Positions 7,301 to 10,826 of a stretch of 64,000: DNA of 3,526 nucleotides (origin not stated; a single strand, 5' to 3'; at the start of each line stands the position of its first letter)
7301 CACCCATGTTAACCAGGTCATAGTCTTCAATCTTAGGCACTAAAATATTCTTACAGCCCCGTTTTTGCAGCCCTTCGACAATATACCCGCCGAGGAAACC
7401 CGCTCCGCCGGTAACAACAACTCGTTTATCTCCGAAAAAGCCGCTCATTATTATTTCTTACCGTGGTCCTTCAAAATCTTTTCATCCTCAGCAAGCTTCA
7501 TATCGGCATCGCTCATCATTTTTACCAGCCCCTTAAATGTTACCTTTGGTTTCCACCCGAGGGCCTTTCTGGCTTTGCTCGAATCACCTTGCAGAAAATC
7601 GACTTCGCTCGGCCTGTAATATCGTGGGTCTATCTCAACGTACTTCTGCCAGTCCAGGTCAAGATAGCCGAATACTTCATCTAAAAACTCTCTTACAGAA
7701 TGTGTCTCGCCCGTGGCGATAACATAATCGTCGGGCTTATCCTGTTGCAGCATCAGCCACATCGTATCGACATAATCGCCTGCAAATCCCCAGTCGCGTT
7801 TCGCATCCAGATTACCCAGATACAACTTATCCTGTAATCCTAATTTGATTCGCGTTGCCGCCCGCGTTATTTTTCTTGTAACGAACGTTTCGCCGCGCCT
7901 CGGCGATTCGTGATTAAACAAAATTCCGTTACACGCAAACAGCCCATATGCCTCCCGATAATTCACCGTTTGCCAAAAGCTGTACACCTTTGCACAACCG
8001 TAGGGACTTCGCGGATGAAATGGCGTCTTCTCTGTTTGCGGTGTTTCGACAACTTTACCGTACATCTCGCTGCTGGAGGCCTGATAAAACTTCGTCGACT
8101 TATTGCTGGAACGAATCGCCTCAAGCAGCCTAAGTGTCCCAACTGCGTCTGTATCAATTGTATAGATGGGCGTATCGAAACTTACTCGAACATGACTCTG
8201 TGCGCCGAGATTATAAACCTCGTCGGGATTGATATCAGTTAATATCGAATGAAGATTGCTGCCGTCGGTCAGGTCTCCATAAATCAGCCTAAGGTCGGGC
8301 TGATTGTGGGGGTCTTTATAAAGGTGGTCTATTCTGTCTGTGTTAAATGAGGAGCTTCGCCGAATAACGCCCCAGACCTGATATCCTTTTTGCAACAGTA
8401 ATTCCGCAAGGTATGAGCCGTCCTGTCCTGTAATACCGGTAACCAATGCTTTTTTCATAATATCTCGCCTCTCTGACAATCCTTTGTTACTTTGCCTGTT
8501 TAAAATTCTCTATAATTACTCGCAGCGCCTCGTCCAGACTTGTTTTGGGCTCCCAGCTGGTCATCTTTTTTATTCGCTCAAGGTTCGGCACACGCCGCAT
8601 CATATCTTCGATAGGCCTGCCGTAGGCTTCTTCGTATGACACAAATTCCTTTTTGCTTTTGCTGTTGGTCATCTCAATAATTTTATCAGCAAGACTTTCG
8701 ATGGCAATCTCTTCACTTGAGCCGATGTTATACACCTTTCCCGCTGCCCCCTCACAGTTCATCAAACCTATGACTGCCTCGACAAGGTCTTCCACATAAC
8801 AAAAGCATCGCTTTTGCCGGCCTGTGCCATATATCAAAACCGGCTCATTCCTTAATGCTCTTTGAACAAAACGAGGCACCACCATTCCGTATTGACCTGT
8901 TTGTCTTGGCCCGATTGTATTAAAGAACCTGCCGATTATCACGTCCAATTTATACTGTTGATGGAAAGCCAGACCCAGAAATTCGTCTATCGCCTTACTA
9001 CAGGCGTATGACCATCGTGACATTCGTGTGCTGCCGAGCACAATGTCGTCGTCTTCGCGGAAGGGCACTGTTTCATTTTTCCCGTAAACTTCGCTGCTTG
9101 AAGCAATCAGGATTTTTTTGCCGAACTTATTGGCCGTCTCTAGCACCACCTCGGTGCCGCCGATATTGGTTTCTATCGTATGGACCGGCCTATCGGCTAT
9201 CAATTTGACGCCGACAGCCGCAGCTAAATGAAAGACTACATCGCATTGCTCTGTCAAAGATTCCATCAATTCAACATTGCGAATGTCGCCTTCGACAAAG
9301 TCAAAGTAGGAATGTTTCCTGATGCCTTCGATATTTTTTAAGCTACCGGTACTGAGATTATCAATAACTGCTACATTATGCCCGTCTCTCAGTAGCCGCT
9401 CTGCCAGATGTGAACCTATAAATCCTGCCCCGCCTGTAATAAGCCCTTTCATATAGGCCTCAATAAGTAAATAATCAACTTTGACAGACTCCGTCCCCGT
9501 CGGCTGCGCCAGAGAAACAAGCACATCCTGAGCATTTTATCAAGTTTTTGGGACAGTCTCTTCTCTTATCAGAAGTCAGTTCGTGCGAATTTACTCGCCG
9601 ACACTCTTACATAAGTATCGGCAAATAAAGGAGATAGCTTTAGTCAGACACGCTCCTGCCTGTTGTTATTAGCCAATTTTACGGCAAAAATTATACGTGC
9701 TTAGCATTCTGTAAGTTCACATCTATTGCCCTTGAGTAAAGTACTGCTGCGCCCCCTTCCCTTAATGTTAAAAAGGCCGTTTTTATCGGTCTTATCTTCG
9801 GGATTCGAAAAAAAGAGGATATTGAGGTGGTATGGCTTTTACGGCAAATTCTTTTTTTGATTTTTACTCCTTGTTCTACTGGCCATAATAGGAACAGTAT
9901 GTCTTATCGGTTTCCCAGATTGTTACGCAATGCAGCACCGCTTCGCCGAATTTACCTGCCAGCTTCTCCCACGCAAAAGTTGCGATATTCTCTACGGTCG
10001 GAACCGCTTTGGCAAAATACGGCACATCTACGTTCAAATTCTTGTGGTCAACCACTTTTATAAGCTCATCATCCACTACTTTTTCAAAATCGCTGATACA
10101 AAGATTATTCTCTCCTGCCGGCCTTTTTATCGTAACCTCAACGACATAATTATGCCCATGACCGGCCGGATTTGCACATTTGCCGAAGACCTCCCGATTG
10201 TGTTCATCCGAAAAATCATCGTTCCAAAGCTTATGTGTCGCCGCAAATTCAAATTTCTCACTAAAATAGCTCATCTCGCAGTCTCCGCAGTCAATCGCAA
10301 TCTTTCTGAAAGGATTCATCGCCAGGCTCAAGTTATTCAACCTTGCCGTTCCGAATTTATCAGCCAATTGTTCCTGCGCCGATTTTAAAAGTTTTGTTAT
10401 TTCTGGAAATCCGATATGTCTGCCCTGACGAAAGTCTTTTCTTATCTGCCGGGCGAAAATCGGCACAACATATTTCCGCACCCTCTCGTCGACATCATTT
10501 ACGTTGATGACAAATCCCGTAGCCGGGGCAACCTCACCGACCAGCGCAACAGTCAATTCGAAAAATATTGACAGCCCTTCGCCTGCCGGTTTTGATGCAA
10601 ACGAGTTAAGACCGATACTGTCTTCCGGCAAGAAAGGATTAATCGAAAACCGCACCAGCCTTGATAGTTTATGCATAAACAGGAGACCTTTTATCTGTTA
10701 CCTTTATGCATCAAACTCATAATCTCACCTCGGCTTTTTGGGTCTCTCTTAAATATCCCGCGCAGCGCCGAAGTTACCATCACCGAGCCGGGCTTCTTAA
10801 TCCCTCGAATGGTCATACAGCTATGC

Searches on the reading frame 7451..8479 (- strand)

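Call 23: search_protein_families(library=pfam, proteins=[window:7451-8479:-])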
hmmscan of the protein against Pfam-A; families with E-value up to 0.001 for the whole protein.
window:7451-8479:- (342 aa): 4 families
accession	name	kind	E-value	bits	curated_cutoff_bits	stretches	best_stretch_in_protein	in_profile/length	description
PF16363.11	GDP_Man_Dehyd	-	1.5e-148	495.1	27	1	12-322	1-332/332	GDP-mannose 4,6 dehydratase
PF01370.27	Epimerase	-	2.2e-77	260.1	20.9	1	11-255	1-240/240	NAD dependent epimerase/dehydratase family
PF02719.21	Polysacc_synt_2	-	4.9e-06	26.4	20.2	1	12-125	2-118/293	Polysaccharide biosynthesis protein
PF04321.23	RmlD_sub_bind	-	1.4e-05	24.8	27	1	10-165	2-130/287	RmlD substrate binding domain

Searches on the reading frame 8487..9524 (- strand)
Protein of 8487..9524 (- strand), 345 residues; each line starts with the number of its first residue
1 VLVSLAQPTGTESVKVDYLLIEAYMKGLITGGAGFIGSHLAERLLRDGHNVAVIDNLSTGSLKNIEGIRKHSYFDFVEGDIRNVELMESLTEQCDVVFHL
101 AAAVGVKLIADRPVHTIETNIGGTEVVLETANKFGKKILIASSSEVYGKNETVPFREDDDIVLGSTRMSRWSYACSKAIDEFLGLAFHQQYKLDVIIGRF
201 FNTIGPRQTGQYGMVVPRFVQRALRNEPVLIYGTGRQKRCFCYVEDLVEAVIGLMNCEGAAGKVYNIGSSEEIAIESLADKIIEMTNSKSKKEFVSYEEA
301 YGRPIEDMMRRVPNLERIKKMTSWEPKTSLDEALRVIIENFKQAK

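Call 117: search_protein_families(library=pfam, proteins=[window:8487-9524:-], max_evalue=0.01)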
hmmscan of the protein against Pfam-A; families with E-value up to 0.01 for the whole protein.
window:8487-9524:- (345 aa): 11 families
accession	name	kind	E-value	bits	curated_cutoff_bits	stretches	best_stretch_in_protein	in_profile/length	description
PF16363.11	GDP_Man_Dehyd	-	1e-63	216.3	27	1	28-335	1-330/332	GDP-mannose 4,6 dehydratase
PF01370.27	Epimerase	-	1e-57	195.8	20.9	1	28-268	2-240/240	NAD dependent epimerase/dehydratase family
PF02719.21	Polysacc_synt_2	-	6.7e-19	68.6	20.2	2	28-143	2-127/293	Polysaccharide biosynthesis protein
PF01073.25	3Beta_HSD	-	1.9e-18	66.9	22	1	28-252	1-226/280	3-beta hydroxysteroid dehydrogenase/isomerase family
PF07993.18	NAD_binding_4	-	3e-14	53.2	20.1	1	29-212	1-216/258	Male sterility protein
PF04321.23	RmlD_sub_bind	-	1.1e-09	38.2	27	1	25-160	1-118/287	RmlD substrate binding domain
PF13460.12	NAD_binding_10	-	6.9e-07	29.8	27.2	1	31-151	1-105/184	NAD(P)H-binding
PF00106.31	adh_short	-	4.4e-05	23.5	26.6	1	28-95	4-72/195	short chain dehydrogenase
PF02254.24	TrkA_N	-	0.0011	19.7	23.8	1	32-90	5-58/116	TrkA-N domain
PF03435.24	Sacchrp_dh_NADP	-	0.002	18.9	25.1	1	32-105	5-80/129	Saccharopine dehydrogenase NADP binding domain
PF05368.20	NmrA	-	0.0025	17.9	27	1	28-102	6-78/298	NmrA-like family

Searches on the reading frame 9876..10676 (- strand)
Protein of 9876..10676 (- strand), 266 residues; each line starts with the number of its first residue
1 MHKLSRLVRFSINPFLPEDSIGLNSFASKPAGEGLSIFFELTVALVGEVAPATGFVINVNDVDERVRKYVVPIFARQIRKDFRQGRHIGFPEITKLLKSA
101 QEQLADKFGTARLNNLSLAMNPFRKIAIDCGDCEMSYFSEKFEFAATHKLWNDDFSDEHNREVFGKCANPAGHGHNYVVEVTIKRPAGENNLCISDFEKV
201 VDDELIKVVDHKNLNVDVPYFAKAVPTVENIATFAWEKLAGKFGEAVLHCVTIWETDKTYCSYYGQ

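Call 23: search_protein_families(library=pfam, proteins=[window:9876-10676:-])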
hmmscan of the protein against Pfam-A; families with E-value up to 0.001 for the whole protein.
window:9876-10676:- (266 aa): 1 family
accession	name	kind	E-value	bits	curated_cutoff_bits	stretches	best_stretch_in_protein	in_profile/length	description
PF01242.24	PTPS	-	9e-31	106.8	22.4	1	139-265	3-120/121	6-pyruvoyl tetrahydropterin synthase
